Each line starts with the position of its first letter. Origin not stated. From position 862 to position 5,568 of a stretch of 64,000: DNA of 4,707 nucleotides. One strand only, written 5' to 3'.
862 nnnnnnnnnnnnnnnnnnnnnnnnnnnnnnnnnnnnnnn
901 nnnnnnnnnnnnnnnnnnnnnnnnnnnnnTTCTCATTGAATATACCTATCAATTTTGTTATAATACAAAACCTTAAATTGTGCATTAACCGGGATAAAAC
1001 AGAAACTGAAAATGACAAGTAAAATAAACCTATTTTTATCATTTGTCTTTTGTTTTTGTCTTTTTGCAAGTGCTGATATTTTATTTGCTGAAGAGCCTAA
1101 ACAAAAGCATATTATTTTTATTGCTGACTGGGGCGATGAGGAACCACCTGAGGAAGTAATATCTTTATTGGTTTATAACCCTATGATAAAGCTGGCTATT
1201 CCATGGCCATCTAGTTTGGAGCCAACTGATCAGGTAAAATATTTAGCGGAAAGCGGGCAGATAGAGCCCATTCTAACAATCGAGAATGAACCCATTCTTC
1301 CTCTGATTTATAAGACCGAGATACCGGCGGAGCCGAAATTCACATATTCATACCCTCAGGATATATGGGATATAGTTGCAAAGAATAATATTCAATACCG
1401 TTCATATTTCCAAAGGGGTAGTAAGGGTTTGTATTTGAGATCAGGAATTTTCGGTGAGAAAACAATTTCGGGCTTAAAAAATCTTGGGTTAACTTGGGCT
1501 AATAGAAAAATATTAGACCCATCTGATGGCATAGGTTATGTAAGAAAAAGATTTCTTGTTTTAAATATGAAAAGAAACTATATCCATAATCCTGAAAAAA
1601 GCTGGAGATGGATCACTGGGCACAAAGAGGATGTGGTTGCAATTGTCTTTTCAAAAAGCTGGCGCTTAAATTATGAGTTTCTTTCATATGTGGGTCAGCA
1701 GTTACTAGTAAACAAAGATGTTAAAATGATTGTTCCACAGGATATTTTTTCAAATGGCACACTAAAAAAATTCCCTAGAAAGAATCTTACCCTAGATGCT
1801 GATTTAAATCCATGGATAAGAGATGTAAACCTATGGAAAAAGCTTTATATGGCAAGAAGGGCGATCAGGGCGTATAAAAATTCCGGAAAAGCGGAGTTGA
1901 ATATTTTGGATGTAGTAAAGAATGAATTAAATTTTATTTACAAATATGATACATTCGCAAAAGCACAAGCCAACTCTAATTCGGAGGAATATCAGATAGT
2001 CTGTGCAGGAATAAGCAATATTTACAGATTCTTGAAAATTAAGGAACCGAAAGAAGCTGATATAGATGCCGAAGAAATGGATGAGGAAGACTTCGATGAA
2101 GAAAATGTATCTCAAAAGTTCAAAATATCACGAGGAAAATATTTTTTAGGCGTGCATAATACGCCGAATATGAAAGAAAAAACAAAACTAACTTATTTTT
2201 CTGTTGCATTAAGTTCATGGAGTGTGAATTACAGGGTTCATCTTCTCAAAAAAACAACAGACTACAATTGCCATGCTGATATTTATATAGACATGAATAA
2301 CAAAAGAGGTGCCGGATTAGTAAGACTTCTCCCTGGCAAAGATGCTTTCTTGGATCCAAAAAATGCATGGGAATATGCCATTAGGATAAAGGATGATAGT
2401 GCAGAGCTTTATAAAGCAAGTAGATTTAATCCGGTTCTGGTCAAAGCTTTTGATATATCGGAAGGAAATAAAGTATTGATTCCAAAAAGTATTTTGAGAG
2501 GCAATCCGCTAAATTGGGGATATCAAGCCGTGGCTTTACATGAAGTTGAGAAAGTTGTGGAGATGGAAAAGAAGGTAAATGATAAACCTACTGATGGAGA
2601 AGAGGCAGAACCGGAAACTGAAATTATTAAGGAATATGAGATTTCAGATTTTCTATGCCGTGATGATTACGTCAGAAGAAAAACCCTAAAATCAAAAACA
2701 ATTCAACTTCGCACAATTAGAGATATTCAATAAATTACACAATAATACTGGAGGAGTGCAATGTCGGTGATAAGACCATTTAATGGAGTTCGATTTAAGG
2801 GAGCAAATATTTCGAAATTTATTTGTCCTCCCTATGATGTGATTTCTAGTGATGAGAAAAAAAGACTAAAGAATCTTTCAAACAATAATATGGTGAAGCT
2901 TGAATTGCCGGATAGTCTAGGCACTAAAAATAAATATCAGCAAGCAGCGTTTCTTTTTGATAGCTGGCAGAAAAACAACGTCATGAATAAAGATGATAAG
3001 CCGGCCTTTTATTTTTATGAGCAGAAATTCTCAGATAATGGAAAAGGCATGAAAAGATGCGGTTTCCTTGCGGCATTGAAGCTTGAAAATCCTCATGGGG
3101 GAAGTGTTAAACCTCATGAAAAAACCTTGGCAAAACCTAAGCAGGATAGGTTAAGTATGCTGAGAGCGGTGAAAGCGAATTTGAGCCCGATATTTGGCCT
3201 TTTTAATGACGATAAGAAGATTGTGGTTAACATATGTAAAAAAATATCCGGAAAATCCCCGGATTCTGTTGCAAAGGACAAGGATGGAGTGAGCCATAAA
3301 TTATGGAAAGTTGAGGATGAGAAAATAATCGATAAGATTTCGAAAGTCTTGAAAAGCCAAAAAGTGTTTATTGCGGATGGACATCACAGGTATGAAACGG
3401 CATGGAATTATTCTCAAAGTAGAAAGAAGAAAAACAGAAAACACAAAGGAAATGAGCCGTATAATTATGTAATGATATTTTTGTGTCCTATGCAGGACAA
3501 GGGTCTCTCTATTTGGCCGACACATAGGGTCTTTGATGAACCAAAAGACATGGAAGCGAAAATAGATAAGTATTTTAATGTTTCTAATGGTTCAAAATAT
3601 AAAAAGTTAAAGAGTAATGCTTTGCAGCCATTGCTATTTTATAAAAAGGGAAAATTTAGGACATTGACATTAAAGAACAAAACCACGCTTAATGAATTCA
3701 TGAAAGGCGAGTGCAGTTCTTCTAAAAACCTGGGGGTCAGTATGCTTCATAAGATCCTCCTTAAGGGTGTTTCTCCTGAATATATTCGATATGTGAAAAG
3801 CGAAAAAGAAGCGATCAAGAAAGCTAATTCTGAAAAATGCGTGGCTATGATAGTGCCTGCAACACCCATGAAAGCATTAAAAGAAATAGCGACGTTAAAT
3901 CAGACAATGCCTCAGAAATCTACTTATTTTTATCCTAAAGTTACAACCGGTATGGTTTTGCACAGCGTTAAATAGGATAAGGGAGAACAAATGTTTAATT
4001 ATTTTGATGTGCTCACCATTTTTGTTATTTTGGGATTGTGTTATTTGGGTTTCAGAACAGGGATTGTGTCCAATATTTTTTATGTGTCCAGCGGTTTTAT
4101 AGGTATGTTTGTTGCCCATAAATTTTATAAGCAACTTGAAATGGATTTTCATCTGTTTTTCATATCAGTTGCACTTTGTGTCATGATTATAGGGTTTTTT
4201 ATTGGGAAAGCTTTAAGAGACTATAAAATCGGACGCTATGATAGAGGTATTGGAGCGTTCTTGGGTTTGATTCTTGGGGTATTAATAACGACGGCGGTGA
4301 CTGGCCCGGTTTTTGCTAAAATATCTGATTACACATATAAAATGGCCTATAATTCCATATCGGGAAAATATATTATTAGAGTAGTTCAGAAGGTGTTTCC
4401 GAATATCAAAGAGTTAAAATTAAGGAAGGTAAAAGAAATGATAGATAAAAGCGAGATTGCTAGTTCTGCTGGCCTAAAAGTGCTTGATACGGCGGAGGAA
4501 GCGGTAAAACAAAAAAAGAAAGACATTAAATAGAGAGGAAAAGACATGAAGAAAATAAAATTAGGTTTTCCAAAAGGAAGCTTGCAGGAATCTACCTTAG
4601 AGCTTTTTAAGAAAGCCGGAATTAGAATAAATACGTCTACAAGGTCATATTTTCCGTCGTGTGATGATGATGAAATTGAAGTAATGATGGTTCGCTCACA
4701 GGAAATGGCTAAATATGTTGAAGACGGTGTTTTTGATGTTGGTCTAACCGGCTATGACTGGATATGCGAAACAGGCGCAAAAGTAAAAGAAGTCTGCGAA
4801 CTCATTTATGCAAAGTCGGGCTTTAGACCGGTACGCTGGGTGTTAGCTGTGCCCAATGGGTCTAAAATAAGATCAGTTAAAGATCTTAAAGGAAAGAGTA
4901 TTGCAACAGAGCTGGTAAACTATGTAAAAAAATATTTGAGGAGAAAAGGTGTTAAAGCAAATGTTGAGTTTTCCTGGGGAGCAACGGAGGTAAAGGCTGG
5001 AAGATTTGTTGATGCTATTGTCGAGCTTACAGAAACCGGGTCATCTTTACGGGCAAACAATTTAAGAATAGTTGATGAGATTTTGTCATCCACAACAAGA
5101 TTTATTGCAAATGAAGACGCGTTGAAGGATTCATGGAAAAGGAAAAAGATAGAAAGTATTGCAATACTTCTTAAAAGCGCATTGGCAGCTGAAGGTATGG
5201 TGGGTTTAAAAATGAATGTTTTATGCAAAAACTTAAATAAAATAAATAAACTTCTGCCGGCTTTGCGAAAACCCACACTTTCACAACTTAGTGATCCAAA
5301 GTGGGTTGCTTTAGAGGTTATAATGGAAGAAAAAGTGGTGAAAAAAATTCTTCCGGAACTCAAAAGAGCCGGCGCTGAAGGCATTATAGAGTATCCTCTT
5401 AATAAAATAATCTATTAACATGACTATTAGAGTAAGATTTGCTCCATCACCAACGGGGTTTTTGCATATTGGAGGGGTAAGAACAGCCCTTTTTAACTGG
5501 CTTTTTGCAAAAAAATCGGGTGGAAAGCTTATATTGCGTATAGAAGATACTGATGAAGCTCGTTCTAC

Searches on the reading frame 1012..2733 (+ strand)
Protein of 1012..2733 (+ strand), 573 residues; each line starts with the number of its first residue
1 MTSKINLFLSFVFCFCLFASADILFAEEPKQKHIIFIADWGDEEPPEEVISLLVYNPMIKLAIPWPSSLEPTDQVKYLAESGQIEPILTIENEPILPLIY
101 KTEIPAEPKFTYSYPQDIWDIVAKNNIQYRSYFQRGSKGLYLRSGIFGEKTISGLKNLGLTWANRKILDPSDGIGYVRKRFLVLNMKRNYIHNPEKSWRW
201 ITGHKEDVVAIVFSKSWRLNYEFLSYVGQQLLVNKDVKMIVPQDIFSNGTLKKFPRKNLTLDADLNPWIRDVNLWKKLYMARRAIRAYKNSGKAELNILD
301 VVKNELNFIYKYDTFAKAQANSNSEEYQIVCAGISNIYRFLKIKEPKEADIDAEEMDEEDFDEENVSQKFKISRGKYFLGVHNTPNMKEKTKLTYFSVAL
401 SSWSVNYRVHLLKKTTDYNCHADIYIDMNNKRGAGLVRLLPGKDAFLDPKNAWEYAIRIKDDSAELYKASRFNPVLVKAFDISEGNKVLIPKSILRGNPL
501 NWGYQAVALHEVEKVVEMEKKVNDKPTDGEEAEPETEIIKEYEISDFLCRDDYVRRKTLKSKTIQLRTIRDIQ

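Call 26: search_protein_families(library=pfam, proteins=[window:1012-2733:+], max_evalue=0.00001)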
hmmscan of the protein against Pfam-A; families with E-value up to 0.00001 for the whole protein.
window:1012-2733:+ (573 aa): 0 families

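Call 31: search_protein_families(library=pfam, proteins=[window:1012-2733:+], max_evalue=1)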
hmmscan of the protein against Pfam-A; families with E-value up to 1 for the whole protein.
window:1012-2733:+ (573 aa): 1 family
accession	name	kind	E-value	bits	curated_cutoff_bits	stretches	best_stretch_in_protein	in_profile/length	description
PF09985.14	Glucodextran_C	-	0.014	15.3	22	1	421-508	68-161/228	C-terminal binding-module, SLH-like, of glucodextranase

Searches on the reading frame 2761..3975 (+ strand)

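Call 26: search_protein_families(library=pfam, proteins=[window:2761-3975:+], max_evalue=0.00001)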
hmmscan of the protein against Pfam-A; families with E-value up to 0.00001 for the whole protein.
window:2761-3975:+ (404 aa): 1 family
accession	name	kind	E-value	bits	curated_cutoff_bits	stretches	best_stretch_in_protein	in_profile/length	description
PF06245.16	DUF1015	-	4.6e-88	295.7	25.8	1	4-307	1-311/325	Protein of unknown function (DUF1015)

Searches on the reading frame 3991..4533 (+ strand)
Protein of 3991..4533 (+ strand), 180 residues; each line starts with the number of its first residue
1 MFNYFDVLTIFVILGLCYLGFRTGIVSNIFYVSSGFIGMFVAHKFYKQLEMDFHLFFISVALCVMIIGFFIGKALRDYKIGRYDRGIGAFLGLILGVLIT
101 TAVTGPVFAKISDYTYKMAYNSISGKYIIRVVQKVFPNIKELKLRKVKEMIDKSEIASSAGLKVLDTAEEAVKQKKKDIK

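Call 26: search_protein_families(library=pfam, proteins=[window:3991-4533:+], max_evalue=0.00001)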
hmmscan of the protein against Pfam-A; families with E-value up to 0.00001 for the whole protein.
window:3991-4533:+ (180 aa): 1 family
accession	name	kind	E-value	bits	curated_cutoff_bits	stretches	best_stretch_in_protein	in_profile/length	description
PF02674.22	Colicin_V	-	5.3e-14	52.8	29.3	1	5-130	1-141/144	Colicin V production protein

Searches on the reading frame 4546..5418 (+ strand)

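Call 26: search_protein_families(library=pfam, proteins=[window:4546-5418:+], max_evalue=0.00001)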
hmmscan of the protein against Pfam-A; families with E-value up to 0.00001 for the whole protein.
window:4546-5418:+ (290 aa): 2 families
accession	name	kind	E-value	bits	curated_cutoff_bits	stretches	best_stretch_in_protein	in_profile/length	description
PF01634.23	HisG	-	1e-41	143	25.5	1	50-209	1-156/158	ATP phosphoribosyltransferase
PF08029.16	HisG_C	-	3.1e-22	78.9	23.5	1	215-287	1-73/73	HisG, C-terminal domain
